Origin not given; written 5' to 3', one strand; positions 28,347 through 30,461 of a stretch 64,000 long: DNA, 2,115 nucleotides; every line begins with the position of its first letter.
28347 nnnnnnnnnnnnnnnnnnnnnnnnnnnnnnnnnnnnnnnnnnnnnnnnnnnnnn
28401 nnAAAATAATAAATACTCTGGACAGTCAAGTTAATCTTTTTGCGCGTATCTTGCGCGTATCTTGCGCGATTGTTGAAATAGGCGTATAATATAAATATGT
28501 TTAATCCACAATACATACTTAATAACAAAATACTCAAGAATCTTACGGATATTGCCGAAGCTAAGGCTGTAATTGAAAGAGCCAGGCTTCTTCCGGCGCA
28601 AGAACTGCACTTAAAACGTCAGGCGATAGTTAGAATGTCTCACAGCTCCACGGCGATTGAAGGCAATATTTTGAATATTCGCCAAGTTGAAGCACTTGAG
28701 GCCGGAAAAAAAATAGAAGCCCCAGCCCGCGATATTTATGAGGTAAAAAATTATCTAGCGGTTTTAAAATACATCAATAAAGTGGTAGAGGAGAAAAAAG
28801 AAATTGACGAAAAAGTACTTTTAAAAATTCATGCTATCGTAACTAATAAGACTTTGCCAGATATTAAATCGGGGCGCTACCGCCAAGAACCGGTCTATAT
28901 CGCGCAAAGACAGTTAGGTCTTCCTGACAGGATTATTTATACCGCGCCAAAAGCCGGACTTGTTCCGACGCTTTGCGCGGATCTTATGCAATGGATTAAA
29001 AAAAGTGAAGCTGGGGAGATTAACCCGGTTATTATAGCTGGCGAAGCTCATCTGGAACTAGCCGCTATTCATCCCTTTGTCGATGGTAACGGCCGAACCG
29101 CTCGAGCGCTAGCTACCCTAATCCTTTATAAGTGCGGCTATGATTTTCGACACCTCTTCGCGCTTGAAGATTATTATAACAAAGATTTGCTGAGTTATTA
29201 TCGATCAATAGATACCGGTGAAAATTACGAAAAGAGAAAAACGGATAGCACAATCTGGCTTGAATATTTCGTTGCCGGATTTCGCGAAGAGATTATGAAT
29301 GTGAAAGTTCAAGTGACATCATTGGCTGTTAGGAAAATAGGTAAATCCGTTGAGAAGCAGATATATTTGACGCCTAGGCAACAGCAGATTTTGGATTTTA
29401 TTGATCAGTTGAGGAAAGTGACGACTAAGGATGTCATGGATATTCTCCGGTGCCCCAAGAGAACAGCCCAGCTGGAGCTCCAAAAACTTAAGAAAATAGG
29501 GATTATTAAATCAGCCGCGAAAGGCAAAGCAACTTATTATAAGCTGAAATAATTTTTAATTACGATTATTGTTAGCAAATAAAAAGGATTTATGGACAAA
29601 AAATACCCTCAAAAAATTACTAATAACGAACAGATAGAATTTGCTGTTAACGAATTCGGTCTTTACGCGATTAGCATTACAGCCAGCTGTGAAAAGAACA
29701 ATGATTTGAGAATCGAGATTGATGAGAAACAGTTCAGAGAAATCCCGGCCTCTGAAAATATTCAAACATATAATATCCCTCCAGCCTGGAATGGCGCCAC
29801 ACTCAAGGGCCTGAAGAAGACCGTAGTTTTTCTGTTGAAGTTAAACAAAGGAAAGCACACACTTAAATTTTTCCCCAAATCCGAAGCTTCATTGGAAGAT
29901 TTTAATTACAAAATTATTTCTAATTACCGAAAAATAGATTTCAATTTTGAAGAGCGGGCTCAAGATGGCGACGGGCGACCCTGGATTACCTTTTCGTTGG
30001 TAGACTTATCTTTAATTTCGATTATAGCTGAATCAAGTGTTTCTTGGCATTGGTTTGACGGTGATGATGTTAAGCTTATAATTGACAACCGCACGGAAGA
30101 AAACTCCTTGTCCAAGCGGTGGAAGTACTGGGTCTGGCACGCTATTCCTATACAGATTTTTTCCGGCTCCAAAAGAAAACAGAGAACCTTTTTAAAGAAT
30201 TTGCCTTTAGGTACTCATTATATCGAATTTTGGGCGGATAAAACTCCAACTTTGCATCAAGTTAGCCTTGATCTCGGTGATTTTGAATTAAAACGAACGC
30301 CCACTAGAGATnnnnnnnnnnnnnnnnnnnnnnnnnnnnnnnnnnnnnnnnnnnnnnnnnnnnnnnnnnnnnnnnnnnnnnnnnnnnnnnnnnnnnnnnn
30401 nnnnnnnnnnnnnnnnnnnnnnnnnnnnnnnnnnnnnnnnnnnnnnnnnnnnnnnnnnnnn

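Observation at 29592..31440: Cytoplasmic-looking SleB-type muramidase with duplicated N-terminal module, coupled to a membrane-anchored partner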

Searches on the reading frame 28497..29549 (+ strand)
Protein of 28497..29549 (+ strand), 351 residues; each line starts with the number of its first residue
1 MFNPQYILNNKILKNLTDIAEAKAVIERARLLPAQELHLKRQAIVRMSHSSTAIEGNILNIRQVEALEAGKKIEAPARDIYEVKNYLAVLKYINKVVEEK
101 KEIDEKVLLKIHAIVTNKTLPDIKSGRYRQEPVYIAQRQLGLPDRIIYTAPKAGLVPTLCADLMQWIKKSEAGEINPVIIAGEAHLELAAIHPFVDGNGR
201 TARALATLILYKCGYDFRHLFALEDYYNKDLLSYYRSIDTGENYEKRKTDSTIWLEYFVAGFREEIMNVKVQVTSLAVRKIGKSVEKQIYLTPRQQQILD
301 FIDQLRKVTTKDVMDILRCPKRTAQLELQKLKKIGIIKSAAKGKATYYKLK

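Call 3: search_protein_families(library=pfam, proteins=[window:28497-29549:+], max_evalue=1)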
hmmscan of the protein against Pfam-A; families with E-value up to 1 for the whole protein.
window:28497-29549:+ (351 aa): 12 families
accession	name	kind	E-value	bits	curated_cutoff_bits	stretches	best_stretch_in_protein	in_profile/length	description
PF02661.23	Fic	-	1.1e-17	65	24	1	103-210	2-93/93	Fic/DOC family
PF08220.18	HTH_DeoR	-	0.00071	19.7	21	1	294-338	1-45/57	DeoR-like helix-turn-helix domain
PF13784.11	Fic_N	-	0.0031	18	26.7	1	31-92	20-79/82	Fic/DOC family N-terminal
PF13463.12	HTH_27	-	0.0059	17.3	22.2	1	291-350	1-64/68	Winged helix DNA-binding domain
PF13012.11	MitMem_reg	-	0.016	15.5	26.6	1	88-130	43-83/113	Maintenance of mitochondrial structure and function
PF01978.25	TrmB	-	0.05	13.9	25.6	0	306-347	21-62/68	Sugar-specific transcriptional regulator TrmB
PF13384.12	HTH_23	-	0.053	13.8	24.6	1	296-328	8-38/50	Homeodomain-like domain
PF22168.2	DIP2311-like_C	-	0.06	14.1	27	1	305-351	17-63/63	Transcriptional regulator DIP2311-like, C-terminal domain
PF12728.13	HTH_17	-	0.18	12.6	27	1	309-348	3-38/51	Helix-turn-helix domain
PF01726.22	LexA_DNA_bind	-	0.18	12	23.7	0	291-305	4-18/65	LexA DNA binding domain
PF02686.20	GatC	-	0.2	12.3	23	1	291-314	9-32/66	Glu-tRNAGln amidotransferase C subunit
PF10826.14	DUF2551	-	0.7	10.6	23.4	0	254-290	4-39/83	Protein of unknown function (DUF2551)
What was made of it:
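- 28497..29552 (+): Upstream neighbour: a Fic plus winged-helix protein of the SoFic defence type. This is context, not shown to be part of the module. Pfam Fic E 1.1e-17 (call 3).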

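Call 52: search_protein_families(library=padloc, proteins=[window:28497-29549:+], max_evalue=0.01)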
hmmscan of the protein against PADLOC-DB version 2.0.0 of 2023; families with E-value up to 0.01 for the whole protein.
window:28497-29549:+ (351 aa): 17 families
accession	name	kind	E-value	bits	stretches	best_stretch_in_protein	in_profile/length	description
PDLC03963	SoFic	-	2.4e-50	169.9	1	9-348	21-349/361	-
PDLC04840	PDC-S04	-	4.1e-21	73.7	1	42-205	10-169/227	-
PDLC04966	PDC-S24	-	9.9e-16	55.6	1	93-213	223-339/497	-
PDLC04836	PDC-S04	-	5e-15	53.4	1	44-205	26-182/244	-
PDLC04839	PDC-S04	-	4.1e-11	40.9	1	182-246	131-191/205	-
PDLC04837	PDC-S04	-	1.1e-10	39.3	1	49-205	31-178/234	-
PDLC04838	PDC-S04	-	3.7e-08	31.4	1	184-218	136-170/209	-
PDLC01879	CARF3--CARF_TM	-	7.4e-05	20.5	1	289-350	152-209/222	-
PDLC01438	Csa3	-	0.00056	18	1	289-350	144-201/305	"CAS-I,CAS-II,CAS-III,CAS-IV,CAS-V,CAS-VI; associated_signaling"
PDLC01858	CARF3--CARF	-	0.00068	17.6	1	284-344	136-194/204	-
PDLC01850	CARF3--CARF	-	0.0032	15.3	1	291-344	143-196/209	-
PDLC04842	PDC-S04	-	0.0035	15.1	0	184-211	104-131/202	-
PDLC01044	Csa3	-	0.0043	14.9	1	267-343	110-183/194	Type I-A associated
PDLC04368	PDC-M05A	-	0.0045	14.8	1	291-349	11-71/201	-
PDLC04841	PDC-S04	-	0.0047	14.6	0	183-212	201-230/292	-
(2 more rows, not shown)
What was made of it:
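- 28497..29552 (+): PADLOC SoFic E 2.4e-50 over nearly the full length (call 52).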

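Call 53: search_protein_families(library=phrogs, proteins=[window:28497-29549:+], max_evalue=0.01)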
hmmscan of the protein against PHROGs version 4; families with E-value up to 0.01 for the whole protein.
window:28497-29549:+ (351 aa): 11 families
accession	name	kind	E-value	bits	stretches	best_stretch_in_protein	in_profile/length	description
phrog_5978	-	unknown function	4.5e-43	148.7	1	9-348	22-353/364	-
phrog_11900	-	unknown function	1.3e-24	88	1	39-212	9-177/230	-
phrog_13548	-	unknown function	3.4e-15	56.9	1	45-302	66-311/379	-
phrog_23170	-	unknown function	3e-14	54.1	1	93-220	32-153/191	-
phrog_10690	-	unknown function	3.7e-09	37.1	1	92-219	186-307/346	-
phrog_12156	-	DNA, RNA and nucleotide metabolism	1e-06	28.7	1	268-350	392-480/485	DNA helicase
phrog_12747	-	unknown function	4.8e-05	24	1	184-223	130-170/211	-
phrog_633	-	transcription regulation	0.0013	20.2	0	295-349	4-58/111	transcriptional regulator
phrog_3502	-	unknown function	0.0025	18.9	1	286-350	44-114/131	-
phrog_6336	-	unknown function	0.003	18.9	0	305-347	26-71/81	-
phrog_577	-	moron, auxiliary metabolic gene and host takeover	0.0071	17.2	0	188-217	63-92/128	Doc-like toxin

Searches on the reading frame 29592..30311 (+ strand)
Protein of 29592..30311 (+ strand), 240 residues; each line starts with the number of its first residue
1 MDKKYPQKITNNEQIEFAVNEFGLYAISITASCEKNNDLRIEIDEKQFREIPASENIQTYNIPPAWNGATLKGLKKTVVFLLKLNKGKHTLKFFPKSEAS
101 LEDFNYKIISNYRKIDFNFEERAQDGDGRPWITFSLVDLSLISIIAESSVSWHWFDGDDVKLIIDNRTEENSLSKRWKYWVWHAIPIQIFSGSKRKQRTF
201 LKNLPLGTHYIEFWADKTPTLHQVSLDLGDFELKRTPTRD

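Call 39: search_dna_similar(query=window:29592-30311:+, collection=phages, mode=protein, max_evalue=0.001)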
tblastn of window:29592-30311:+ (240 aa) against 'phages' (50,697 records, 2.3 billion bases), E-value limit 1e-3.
No match.
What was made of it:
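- On Phage holin-endolysin lysis cassette: No N-module hit in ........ (call 39).
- The N-module gives no hit in 50,697 phage records (call 39).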

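Call 40: search_protein_representatives(protein=window:29592-30311:+)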
Query: 240 residues. Proteins with E-value up to 0.001 (for the whole library): 299; up to 1e-10: 218; up to 1e-30: 81. The best 150 are listed.
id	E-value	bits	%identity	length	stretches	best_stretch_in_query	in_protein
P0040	1.1e-70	254.0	52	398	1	2-231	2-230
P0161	6.6e-69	248.2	49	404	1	8-238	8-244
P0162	2.7e-64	233.1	48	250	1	3-238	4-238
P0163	1.2e-61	224.4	50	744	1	6-232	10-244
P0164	3.7e-60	219.6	48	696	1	3-231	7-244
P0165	4.2e-60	219.4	48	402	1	3-240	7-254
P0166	4.5e-60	219.3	46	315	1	5-240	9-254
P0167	1.6e-59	217.5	45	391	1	6-238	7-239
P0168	2.4e-59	216.9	44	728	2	14-227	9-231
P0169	6.0e-57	209.0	47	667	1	9-235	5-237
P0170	9.6e-56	205.1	44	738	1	4-231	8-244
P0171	1.4e-54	201.3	46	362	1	4-228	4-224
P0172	1.5e-54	201.2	46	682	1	3-232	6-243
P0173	3.6e-53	196.7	46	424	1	6-231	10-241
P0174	9.8e-53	195.3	45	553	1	3-231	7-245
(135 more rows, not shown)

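Call 45: search_protein_families(library=pfam, alignment_id=A3, max_evalue=0.001)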
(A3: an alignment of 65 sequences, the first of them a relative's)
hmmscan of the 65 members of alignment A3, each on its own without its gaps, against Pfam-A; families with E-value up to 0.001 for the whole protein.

A. member 1, P0163 (744 aa): 2 families
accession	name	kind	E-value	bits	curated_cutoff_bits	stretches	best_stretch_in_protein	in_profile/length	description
PF01464.25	SLT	-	1.5e-20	73.3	21.3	1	336-441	3-101/117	Transglycosylase SLT domain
PF08239.17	SH3_3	-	1.8e-06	28.5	27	1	262-322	3-53/54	Bacterial SH3 domain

B. families by the number of members that match (of 65 scanned): 7 families
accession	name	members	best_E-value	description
PF01464.25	SLT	37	7.8e-22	Transglycosylase SLT domain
PF08239.17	SH3_3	28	1.4e-09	Bacterial SH3 domain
PF13517.12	FG-GAP_3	13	7.3e-07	FG-GAP-like repeat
PF17829.7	GH115_C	3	0.00013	Glycosyl hydrolase family 115 C-terminal domain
PF07486.17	Hydrolase_2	2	7.2e-16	Cell Wall Hydrolase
PF16743.10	PliI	1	6.6e-05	Periplasmic lysozyme inhibitor of I-type lysozyme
PF06347.19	SH3_4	1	0.00036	Bacterial SH3 domain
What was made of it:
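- One family member has a weak Pfam PliI lysozyme-inhibitor hit (call 45). SH3_3 and SLT domains are typical of enzymes acting on polymeric wall (call 45).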
